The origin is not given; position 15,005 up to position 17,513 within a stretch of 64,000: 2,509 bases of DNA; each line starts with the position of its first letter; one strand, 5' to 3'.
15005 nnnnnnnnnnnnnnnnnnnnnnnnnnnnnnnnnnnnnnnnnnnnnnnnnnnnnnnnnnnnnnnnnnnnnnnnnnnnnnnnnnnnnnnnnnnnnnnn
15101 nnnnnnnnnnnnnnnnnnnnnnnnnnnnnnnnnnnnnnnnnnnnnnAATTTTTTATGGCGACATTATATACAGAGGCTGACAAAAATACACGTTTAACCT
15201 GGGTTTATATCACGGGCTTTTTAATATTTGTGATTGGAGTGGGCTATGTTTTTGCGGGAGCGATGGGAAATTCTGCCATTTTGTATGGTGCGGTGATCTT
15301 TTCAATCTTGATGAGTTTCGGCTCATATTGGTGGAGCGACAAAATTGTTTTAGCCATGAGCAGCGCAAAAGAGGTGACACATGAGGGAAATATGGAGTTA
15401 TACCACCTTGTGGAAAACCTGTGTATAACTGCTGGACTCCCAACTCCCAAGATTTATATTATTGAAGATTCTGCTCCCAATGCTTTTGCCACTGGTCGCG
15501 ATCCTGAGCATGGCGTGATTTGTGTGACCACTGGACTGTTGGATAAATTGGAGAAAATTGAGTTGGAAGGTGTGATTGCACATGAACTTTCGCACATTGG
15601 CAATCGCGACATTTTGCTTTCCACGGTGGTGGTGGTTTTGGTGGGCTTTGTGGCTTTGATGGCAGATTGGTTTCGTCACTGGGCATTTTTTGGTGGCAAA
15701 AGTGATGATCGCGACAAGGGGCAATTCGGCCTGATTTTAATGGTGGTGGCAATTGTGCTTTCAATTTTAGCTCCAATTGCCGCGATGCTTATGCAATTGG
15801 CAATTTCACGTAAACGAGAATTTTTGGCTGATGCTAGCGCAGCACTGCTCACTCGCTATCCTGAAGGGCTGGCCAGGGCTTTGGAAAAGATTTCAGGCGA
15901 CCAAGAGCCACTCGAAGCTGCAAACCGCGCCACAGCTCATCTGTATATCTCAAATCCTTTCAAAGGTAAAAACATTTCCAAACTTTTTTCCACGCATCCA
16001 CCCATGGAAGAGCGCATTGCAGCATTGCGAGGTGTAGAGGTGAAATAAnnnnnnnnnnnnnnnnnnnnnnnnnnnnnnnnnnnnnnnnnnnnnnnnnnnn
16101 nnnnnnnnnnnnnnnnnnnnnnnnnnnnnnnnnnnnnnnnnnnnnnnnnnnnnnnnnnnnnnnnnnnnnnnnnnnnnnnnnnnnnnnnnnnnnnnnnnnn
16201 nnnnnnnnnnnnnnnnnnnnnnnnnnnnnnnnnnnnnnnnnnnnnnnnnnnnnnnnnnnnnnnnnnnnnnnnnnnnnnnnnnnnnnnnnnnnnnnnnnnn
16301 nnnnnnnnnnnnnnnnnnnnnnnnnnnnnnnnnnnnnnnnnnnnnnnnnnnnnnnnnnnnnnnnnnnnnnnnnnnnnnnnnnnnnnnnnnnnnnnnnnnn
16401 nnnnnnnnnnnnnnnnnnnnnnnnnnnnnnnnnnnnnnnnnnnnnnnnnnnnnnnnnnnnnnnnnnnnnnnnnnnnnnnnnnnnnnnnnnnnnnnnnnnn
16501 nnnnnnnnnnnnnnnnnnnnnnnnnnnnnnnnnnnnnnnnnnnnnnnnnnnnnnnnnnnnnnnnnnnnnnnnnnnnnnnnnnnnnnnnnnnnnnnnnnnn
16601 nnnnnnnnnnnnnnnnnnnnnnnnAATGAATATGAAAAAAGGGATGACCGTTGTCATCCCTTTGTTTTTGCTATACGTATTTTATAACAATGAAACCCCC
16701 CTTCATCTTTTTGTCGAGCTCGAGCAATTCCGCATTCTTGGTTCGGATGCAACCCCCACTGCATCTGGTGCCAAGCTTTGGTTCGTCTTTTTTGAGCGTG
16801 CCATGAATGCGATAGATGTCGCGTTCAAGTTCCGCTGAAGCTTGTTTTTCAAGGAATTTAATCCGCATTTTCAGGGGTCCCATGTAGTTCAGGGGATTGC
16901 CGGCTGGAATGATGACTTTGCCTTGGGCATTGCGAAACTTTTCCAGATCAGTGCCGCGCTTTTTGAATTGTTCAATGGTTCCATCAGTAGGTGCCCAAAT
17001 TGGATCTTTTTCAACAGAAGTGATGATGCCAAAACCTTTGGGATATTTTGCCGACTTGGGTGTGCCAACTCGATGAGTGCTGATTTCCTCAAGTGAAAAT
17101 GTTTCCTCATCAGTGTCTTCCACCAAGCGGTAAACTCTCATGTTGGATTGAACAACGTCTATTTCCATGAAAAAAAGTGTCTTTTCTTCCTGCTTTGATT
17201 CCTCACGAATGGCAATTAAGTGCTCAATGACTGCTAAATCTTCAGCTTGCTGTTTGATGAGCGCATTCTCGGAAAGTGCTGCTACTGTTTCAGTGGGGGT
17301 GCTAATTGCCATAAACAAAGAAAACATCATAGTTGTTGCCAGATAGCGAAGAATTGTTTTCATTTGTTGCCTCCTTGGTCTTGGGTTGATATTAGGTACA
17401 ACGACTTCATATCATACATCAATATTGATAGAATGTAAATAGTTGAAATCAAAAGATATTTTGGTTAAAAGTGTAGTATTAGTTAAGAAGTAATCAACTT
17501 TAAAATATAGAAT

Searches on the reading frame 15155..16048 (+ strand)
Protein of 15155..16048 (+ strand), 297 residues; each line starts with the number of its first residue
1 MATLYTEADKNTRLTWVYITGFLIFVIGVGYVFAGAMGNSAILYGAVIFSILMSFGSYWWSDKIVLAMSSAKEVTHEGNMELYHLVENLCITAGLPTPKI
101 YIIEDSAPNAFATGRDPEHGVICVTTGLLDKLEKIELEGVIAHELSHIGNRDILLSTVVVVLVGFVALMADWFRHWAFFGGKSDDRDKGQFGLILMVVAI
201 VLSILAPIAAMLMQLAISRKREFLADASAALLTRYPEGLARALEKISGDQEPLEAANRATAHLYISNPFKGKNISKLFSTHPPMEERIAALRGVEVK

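Call 74: search_protein_families(library=pfam, proteins=[window:15155-16048:+], max_evalue=0.00001)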
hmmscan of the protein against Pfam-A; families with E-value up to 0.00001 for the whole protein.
window:15155-16048:+ (297 aa): 1 family
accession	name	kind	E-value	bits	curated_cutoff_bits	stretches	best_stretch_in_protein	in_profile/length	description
PF01435.24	Peptidase_M48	-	1.3e-33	116.9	20.3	1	81-293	6-184/186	Peptidase family M48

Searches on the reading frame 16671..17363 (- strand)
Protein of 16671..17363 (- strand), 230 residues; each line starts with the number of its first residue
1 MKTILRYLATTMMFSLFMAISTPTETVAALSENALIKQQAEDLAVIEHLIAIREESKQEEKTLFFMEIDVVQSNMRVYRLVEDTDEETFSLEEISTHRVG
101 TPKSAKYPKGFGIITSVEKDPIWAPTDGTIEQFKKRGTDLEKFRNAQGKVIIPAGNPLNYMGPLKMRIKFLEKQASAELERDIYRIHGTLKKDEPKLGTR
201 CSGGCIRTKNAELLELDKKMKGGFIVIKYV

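Call 75: search_protein_families(library=pfam, proteins=[window:16671-17363:-], max_evalue=0.00001)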
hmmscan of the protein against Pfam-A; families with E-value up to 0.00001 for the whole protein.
window:16671-17363:- (230 aa): 1 family
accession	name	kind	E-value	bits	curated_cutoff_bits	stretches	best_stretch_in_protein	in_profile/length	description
PF03734.19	YkuD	-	1.1e-08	36.2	23.4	1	68-223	4-141/146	L,D-transpeptidase catalytic domain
